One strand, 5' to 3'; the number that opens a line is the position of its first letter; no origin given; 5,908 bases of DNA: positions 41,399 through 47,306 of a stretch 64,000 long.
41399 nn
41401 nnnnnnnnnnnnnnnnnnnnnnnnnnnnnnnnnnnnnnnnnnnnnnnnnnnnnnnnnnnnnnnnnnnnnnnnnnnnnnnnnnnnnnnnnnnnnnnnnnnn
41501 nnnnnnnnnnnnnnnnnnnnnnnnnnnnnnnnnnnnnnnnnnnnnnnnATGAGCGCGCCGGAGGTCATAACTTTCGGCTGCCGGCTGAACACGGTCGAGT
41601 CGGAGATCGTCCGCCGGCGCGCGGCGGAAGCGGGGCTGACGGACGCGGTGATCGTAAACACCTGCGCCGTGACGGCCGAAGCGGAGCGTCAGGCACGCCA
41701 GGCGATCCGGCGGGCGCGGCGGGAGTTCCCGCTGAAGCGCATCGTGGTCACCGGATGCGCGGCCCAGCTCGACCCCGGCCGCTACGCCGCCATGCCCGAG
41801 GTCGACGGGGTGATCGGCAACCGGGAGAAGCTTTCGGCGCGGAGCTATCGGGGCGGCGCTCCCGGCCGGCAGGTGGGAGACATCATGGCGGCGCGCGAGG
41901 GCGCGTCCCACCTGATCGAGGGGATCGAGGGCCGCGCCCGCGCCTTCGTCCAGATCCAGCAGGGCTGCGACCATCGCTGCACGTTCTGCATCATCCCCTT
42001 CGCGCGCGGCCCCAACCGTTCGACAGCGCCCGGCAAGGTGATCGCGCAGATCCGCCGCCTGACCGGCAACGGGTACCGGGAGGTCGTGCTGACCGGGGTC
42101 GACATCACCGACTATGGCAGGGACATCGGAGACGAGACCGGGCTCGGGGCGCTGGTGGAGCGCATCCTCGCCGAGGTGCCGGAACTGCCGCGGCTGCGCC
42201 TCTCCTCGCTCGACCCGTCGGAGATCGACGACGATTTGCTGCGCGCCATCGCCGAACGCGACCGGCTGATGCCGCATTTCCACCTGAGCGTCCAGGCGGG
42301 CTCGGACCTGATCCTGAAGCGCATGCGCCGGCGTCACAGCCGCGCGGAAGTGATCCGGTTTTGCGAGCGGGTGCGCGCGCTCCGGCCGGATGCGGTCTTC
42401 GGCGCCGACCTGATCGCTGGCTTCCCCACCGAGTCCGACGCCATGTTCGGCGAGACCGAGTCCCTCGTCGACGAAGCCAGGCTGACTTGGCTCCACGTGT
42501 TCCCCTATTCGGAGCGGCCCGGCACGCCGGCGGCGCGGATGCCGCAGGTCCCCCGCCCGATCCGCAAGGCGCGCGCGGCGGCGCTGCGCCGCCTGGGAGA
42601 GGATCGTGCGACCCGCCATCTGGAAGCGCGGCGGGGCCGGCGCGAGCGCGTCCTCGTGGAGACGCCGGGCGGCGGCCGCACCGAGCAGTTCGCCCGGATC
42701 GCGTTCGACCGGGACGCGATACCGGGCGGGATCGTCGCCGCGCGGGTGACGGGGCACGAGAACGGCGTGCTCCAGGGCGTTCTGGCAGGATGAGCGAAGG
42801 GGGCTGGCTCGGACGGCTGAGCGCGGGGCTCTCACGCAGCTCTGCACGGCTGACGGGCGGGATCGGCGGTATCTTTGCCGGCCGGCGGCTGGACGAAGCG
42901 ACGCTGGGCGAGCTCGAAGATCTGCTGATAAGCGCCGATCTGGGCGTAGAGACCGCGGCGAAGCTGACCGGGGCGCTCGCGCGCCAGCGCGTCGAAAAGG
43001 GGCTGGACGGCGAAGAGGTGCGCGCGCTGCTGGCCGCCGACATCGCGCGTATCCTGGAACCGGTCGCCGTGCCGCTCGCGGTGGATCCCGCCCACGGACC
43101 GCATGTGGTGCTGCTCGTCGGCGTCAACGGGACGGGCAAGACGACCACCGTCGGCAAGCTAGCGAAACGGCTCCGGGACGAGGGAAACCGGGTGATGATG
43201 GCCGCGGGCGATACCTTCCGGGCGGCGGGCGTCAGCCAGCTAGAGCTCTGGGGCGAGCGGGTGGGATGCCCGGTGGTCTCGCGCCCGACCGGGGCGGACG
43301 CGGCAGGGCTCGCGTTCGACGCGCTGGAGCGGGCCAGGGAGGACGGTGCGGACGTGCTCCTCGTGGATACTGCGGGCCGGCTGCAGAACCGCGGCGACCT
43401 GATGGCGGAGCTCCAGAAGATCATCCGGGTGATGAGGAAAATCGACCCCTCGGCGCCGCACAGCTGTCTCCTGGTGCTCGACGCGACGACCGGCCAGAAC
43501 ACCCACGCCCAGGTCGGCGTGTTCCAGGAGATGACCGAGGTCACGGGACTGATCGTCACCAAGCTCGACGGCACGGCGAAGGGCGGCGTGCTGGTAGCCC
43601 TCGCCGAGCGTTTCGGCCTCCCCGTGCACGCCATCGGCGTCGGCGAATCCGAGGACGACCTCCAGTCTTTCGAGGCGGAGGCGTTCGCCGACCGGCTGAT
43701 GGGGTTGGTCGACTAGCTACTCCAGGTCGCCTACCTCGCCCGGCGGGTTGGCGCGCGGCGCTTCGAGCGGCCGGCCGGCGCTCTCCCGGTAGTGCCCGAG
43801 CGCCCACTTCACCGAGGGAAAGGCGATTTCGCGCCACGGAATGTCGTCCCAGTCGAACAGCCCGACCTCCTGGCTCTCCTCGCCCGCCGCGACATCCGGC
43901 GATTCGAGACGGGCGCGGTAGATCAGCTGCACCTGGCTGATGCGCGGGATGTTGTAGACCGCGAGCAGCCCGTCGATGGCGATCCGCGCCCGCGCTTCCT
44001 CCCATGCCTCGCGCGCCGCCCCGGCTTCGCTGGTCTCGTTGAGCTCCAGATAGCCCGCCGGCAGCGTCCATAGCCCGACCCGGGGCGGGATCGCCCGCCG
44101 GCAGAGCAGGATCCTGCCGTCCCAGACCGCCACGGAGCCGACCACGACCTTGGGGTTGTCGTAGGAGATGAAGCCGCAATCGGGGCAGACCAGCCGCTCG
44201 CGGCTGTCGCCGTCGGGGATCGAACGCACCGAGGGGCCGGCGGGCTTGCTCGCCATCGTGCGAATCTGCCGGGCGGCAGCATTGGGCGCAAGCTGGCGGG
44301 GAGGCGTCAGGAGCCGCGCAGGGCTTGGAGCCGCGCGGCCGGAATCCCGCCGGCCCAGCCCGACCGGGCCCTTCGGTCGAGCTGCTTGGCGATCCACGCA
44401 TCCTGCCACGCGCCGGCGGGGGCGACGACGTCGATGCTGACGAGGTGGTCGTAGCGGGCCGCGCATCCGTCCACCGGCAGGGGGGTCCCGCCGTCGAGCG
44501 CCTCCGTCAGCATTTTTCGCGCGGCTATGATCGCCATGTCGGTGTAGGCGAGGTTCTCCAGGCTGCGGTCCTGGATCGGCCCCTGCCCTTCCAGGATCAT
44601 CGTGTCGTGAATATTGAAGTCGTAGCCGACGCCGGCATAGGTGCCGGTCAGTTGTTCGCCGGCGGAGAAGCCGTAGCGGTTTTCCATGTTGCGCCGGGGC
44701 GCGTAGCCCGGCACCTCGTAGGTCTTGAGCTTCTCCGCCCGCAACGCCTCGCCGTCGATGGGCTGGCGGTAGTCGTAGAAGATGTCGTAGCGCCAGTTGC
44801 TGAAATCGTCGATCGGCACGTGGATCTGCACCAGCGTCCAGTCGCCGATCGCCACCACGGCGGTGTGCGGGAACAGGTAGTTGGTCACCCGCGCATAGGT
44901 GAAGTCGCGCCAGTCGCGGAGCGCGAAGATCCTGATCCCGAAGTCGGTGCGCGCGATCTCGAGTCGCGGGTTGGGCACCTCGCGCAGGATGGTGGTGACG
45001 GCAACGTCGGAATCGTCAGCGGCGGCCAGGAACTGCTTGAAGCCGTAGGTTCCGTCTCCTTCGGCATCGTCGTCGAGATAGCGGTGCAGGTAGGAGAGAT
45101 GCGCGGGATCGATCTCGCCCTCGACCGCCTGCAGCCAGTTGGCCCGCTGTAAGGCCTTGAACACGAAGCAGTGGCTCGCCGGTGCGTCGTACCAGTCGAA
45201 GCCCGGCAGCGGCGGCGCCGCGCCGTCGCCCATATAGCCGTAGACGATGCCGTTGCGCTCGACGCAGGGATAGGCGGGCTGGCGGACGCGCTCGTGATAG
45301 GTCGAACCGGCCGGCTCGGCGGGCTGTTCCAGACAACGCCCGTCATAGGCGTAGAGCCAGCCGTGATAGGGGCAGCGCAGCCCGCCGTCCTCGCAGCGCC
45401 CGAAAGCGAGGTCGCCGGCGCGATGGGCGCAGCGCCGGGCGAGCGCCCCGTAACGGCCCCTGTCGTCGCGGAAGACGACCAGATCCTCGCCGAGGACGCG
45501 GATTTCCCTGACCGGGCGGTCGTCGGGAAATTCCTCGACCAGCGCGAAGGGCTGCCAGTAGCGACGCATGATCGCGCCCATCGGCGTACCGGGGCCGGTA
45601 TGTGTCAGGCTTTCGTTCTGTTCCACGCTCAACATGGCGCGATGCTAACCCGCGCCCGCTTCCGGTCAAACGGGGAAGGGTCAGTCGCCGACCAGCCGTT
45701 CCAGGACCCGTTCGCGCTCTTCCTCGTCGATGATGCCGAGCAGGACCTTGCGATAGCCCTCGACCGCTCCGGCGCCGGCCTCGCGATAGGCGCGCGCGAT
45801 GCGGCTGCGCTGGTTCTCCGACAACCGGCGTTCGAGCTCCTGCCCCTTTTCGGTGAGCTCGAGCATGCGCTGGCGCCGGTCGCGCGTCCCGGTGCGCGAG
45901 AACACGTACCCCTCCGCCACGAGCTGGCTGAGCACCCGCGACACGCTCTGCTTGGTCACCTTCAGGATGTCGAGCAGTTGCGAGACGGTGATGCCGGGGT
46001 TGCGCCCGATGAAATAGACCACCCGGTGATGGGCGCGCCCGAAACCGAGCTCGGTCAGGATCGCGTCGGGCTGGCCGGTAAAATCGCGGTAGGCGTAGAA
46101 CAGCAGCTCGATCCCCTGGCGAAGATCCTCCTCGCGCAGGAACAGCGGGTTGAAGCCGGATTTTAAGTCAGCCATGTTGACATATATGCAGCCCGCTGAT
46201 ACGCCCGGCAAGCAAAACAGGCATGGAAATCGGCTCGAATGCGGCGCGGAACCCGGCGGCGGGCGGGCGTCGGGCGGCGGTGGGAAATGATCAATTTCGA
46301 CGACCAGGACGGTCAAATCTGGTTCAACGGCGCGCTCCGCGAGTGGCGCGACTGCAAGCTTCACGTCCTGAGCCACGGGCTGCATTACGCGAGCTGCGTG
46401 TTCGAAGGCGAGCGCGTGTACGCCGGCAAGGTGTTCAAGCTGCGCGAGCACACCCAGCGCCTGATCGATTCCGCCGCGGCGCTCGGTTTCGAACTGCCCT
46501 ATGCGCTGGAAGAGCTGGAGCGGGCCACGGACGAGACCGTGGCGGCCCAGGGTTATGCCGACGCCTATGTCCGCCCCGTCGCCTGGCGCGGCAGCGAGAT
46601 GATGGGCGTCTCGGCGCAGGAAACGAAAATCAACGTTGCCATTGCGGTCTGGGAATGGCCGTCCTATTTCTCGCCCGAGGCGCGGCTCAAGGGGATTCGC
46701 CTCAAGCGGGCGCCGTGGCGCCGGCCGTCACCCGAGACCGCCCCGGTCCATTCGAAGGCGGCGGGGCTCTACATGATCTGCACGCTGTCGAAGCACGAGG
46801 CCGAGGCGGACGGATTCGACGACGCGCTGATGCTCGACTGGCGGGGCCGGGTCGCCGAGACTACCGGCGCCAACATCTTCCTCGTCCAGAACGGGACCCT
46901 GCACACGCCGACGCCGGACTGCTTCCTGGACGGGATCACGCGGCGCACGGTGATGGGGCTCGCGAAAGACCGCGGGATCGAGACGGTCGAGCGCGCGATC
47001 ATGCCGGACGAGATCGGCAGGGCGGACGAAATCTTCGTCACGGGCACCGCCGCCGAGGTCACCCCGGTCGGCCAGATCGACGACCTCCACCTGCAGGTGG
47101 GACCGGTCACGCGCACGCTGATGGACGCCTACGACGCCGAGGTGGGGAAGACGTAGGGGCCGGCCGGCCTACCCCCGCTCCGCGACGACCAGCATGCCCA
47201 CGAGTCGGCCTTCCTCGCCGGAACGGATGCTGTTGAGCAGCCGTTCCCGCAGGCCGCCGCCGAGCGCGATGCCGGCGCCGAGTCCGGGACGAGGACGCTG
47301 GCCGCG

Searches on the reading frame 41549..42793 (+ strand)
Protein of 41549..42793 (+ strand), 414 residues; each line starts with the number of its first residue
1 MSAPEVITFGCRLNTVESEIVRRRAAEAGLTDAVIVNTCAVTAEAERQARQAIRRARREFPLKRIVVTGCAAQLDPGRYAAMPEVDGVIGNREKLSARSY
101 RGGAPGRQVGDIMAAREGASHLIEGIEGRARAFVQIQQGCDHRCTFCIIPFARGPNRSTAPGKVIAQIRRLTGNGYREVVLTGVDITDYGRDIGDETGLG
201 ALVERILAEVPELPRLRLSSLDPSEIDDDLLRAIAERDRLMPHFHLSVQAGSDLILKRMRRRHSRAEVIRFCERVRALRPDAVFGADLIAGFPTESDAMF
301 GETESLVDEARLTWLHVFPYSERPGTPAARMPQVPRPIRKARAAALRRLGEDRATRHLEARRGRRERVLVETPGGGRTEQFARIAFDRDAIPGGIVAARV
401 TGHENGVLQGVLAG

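Call 12: search_protein_families(library=pfam, proteins=[window:41549-42793:+], max_evalue=0.001)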
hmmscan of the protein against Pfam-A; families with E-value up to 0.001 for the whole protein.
window:41549-42793:+ (414 aa): 2 families
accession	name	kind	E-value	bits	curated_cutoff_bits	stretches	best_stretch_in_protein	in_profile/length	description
PF04055.27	Radical_SAM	-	1.9e-23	83.9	29.5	1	135-305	2-164/166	Radical SAM superfamily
PF00919.26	UPF0004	-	1.3e-16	60.8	27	1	6-90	4-98/98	Uncharacterized protein family UPF0004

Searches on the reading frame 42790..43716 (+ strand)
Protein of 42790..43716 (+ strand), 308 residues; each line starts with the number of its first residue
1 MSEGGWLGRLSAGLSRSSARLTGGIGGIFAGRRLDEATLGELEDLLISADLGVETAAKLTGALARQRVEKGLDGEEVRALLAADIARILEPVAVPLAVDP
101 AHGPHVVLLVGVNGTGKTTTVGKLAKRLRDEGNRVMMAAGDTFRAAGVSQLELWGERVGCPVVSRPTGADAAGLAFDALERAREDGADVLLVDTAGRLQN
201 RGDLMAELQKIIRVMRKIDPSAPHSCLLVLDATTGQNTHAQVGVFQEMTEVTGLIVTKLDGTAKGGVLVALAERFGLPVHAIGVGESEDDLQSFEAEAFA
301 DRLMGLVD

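Call 12: search_protein_families(library=pfam, proteins=[window:42790-43716:+], max_evalue=0.001)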
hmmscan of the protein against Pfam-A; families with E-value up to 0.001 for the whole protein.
window:42790-43716:+ (308 aa): 11 families
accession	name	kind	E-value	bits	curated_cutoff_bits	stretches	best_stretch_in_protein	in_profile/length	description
PF00448.28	SRP54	-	7.1e-69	231.8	22.7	1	104-304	1-195/196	SRP54-type protein, GTPase domain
PF02881.24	SRP54_N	-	1.8e-10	41.3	22.4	1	21-82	1-72/75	SRP54-type protein, helical bundle domain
PF13604.12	AAA_30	-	1.6e-06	28.4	27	1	105-201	19-103/191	AAA domain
PF13191.12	AAA_16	-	2e-06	28.8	32.6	1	100-217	20-129/167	AAA ATPase domain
PF13401.12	AAA_22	-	6.4e-05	23.7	27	1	104-213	5-109/130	AAA domain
PF06414.18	Zeta_toxin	-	7.5e-05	22.7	22.3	1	102-195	14-104/199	Zeta toxin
PF00004.35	AAA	-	0.00017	22.5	21.2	1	107-212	1-89/131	ATPase family associated with various cellular activities (AAA)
PF01583.26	APS_kinase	-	0.00018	22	21.1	0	105-148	3-46/152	Adenylylsulphate kinase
PF25199.1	nSTAND_NTPase5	-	0.00028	21.2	34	0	97-141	34-79/145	Novel STAND NTPase 5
PF13245.12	AAA_19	-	0.00073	20.2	25.1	0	97-146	4-54/134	AAA domain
PF01656.29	CbiA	-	0.00073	19.9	25.4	0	114-138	9-33/125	CobQ/CobB/MinD/ParA nucleotide binding domain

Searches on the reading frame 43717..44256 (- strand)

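Call 12: search_protein_families(library=pfam, proteins=[window:43717-44256:-], max_evalue=0.001)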
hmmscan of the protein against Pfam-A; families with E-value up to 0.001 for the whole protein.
window:43717-44256:- (179 aa): 2 families
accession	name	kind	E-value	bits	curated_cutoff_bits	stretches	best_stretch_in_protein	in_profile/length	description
PF00293.34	NUDIX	-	2.7e-12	47.3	21.1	1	37-147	4-129/134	NUDIX domain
PF14803.11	Zn_ribbon_Nudix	-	5.5e-09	36.2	25.6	1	7-32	8-33/34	Nudix N-terminal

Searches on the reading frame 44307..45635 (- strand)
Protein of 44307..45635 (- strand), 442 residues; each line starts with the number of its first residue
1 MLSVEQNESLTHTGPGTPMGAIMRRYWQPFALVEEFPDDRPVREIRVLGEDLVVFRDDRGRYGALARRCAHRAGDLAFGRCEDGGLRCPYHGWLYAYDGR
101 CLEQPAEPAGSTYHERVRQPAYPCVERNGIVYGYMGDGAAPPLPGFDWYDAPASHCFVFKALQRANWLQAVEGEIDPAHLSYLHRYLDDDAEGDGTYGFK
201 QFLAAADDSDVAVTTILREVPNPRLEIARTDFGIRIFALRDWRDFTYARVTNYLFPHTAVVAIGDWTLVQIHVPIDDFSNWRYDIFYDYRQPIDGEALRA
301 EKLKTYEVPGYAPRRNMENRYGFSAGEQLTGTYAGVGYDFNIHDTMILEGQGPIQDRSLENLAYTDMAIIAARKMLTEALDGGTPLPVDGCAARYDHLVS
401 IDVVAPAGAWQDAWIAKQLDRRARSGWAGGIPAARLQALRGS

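Call 12: search_protein_families(library=pfam, proteins=[window:44307-45635:-], max_evalue=0.001)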
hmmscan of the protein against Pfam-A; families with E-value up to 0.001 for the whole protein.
window:44307-45635:- (442 aa): 2 families
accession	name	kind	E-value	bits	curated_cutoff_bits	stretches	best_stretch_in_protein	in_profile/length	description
PF19301.5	LigXa_C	-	2.5e-21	76.6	27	1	134-380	2-246/304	LigXa C-terminal domain like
PF00355.32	Rieske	-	1e-18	67.4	20.3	1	27-109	2-83/88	Rieske [2Fe-2S] domain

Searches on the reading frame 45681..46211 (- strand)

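Call 13: search_protein_families(library=pfam, proteins=[window:45681-46211:-], max_evalue=0.001)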
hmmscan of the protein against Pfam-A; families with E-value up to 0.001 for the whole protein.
window:45681-46211:- (176 aa): 6 families
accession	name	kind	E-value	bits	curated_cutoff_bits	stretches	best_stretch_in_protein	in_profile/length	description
PF12802.13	MarR_2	-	1.3e-15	57.7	27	1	56-114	2-61/61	MarR family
PF01047.28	MarR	-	1.4e-08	34.9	24.6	1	60-114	4-58/59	MarR family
PF13463.12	HTH_27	-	1.7e-06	28.6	22.2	1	60-123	4-68/68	Winged helix DNA-binding domain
PF13412.12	HTH_24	-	5.1e-05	23.2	21.9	1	63-103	7-47/48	Winged helix-turn-helix DNA-binding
PF13545.12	HTH_Crp_2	-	0.00082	19.7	27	0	74-106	23-55/70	Crp-like helix-turn-helix domain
PF00392.27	GntR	-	0.00097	19.2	27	0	75-108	26-59/64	Bacterial regulatory proteins, gntR family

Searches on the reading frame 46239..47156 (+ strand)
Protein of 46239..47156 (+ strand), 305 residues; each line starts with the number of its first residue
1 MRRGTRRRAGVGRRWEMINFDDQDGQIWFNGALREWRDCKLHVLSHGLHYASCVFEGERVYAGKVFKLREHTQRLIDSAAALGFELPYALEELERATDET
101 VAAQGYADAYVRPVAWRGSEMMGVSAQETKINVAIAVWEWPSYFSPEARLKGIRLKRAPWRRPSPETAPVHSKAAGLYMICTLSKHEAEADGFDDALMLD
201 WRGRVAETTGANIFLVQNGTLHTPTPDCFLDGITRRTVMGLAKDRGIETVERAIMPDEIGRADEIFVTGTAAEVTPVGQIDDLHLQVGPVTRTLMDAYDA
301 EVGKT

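Call 13: search_protein_families(library=pfam, proteins=[window:46239-47156:+], max_evalue=0.001)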
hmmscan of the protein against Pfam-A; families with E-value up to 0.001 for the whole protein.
window:46239-47156:+ (305 aa): 1 family
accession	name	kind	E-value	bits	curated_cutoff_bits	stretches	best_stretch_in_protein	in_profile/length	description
PF01063.24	Aminotran_4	-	3.3e-52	178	28.5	1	54-280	2-223/223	Amino-transferase class IV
